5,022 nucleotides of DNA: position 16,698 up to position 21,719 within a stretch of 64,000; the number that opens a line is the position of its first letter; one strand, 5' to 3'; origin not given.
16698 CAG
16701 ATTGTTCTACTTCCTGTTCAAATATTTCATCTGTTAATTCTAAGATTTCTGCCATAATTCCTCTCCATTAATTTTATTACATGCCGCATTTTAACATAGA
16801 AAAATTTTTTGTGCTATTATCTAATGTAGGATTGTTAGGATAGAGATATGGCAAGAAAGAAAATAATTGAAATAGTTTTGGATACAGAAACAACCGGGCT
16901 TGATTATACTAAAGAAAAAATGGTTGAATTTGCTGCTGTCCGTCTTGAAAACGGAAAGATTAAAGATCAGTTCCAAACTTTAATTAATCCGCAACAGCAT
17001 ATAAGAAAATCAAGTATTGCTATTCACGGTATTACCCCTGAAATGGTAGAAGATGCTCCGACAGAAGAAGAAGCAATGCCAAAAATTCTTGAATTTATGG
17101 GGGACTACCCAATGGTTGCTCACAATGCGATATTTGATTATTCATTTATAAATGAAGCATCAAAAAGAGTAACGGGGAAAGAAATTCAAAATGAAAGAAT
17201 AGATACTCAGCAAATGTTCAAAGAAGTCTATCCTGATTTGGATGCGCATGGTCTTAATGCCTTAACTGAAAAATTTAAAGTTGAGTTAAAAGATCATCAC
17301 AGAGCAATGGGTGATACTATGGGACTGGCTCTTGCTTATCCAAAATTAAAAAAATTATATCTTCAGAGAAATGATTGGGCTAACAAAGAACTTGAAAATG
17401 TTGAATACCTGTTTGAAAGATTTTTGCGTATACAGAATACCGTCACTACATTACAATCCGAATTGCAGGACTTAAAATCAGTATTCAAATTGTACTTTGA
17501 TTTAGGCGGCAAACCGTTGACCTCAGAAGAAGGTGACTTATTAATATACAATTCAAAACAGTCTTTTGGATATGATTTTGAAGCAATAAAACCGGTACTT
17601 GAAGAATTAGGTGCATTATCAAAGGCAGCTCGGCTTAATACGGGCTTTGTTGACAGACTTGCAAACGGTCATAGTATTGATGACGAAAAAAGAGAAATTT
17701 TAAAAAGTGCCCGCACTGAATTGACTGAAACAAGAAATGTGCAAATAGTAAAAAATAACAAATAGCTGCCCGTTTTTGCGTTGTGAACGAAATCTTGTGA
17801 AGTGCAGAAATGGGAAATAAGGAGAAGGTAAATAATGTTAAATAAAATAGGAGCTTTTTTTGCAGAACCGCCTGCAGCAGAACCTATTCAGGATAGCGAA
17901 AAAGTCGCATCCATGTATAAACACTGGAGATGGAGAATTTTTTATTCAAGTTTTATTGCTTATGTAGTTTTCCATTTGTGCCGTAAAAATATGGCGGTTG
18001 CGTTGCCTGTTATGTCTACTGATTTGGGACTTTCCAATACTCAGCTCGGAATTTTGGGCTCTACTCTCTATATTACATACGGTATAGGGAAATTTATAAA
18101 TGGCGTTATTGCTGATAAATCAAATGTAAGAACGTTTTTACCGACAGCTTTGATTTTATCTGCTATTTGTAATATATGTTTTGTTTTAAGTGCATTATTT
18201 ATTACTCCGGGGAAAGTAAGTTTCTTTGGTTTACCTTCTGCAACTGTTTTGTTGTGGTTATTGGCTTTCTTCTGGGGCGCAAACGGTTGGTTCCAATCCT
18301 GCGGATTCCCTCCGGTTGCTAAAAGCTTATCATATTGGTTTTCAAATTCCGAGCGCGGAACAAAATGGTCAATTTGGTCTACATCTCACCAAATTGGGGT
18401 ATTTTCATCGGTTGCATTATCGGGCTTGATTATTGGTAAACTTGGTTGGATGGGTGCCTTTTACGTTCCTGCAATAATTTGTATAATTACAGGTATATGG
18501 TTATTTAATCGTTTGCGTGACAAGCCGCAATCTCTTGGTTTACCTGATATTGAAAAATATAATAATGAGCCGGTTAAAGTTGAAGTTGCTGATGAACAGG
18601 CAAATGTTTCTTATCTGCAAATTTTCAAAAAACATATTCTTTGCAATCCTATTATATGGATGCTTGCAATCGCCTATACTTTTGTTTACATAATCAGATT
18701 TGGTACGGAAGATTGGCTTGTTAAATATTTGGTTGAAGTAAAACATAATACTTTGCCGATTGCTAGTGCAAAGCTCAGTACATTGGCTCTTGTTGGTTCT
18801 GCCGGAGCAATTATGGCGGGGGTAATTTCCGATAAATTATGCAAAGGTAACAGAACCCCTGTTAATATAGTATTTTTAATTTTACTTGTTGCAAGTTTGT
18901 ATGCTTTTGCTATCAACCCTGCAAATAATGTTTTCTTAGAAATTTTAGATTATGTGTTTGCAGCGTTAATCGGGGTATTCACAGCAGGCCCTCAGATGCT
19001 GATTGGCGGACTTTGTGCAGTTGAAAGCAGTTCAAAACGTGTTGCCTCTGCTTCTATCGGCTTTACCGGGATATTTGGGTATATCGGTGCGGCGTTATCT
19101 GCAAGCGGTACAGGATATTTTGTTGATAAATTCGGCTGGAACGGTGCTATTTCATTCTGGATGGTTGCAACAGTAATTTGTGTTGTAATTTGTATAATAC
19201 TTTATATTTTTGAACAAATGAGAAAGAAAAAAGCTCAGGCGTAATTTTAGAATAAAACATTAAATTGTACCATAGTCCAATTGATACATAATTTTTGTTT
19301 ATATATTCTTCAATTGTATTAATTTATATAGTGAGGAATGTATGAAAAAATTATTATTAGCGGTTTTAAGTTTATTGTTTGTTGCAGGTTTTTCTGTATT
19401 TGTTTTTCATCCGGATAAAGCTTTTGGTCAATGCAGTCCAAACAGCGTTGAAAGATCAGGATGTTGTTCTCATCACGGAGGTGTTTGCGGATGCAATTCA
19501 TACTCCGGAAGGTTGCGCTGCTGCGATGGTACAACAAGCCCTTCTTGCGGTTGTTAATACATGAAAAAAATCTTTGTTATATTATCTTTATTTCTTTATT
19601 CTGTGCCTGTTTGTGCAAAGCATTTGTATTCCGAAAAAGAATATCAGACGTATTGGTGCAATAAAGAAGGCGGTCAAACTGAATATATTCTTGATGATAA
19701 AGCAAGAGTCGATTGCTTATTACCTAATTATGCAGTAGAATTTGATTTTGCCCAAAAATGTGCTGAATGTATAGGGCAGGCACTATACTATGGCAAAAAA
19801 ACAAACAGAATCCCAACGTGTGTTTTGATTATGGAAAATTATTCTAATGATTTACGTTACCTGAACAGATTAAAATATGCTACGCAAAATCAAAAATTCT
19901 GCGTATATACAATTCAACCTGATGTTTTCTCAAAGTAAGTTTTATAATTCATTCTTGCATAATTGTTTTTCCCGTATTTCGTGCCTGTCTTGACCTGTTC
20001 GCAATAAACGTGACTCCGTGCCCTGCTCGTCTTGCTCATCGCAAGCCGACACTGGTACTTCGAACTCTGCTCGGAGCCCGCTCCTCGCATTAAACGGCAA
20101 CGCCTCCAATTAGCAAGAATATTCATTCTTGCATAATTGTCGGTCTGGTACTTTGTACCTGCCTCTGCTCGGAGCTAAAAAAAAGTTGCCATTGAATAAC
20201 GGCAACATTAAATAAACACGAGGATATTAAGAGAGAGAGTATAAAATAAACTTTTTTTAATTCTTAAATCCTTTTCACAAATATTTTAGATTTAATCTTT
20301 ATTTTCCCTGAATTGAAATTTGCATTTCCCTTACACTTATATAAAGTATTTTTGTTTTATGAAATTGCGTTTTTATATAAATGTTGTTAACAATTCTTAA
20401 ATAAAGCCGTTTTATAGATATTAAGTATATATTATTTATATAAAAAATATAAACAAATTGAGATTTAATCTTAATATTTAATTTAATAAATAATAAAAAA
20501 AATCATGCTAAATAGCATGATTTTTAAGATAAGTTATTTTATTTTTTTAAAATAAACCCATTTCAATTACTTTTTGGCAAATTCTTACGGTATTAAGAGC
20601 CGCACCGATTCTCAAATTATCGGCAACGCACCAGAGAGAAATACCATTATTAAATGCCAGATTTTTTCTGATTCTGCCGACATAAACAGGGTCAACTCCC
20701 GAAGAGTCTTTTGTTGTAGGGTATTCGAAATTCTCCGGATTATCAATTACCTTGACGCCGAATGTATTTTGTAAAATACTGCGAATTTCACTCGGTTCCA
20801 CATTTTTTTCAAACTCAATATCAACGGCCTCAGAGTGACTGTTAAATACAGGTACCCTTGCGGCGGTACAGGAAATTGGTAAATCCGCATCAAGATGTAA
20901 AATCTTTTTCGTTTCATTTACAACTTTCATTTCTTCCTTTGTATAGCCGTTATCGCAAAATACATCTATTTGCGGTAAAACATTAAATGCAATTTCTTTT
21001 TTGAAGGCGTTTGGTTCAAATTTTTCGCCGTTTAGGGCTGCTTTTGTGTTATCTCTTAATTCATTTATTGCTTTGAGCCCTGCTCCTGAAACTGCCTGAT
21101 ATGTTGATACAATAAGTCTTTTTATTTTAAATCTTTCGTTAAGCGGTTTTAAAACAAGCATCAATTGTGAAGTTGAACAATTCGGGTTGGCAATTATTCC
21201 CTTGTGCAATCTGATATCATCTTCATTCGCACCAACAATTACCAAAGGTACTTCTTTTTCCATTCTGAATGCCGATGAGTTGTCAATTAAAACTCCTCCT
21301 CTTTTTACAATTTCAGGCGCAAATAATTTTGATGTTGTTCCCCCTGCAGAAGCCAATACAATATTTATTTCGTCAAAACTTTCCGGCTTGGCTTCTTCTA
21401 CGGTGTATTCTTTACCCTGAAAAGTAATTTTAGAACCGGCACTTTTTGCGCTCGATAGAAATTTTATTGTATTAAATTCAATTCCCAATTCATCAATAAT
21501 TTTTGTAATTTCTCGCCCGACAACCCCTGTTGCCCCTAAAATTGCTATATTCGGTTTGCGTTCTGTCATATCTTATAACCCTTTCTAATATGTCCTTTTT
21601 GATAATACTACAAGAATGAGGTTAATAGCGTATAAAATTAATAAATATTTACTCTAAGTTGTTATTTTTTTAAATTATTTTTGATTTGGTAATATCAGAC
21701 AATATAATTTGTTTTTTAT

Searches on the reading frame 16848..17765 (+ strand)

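Call 54: search_protein_families(library=pfam, proteins=[window:16848-17765:+], max_evalue=0.00001)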
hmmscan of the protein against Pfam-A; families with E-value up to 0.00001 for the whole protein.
window:16848-17765:+ (305 aa): 1 family
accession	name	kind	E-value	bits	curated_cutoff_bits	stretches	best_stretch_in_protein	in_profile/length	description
PF00929.31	RNase_T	-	3.3e-38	132.2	24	1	9-161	1-161/164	Exonuclease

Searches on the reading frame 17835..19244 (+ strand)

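Call 54: search_protein_families(library=pfam, proteins=[window:17835-19244:+], max_evalue=0.00001)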
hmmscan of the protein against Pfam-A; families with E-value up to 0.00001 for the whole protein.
window:17835-19244:+ (469 aa): 1 family
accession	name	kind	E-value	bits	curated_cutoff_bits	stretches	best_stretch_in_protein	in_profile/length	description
PF07690.21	MFS_1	-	3.2e-47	161.6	33.4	1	40-422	2-346/347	Major Facilitator Superfamily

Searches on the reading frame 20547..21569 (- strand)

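Call 54: search_protein_families(library=pfam, proteins=[window:20547-21569:-], max_evalue=0.00001)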
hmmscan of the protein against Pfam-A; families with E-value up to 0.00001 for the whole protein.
window:20547-21569:- (340 aa): 2 families
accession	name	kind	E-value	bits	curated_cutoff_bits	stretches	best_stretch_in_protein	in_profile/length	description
PF02774.23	Semialdhyde_dhC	-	1.3e-53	182.3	26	1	140-320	1-183/184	Semialdehyde dehydrogenase, dimerisation domain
PF01118.30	Semialdhyde_dh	-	2.9e-29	102.4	26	1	7-120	1-119/121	Semialdehyde dehydrogenase, NAD binding domain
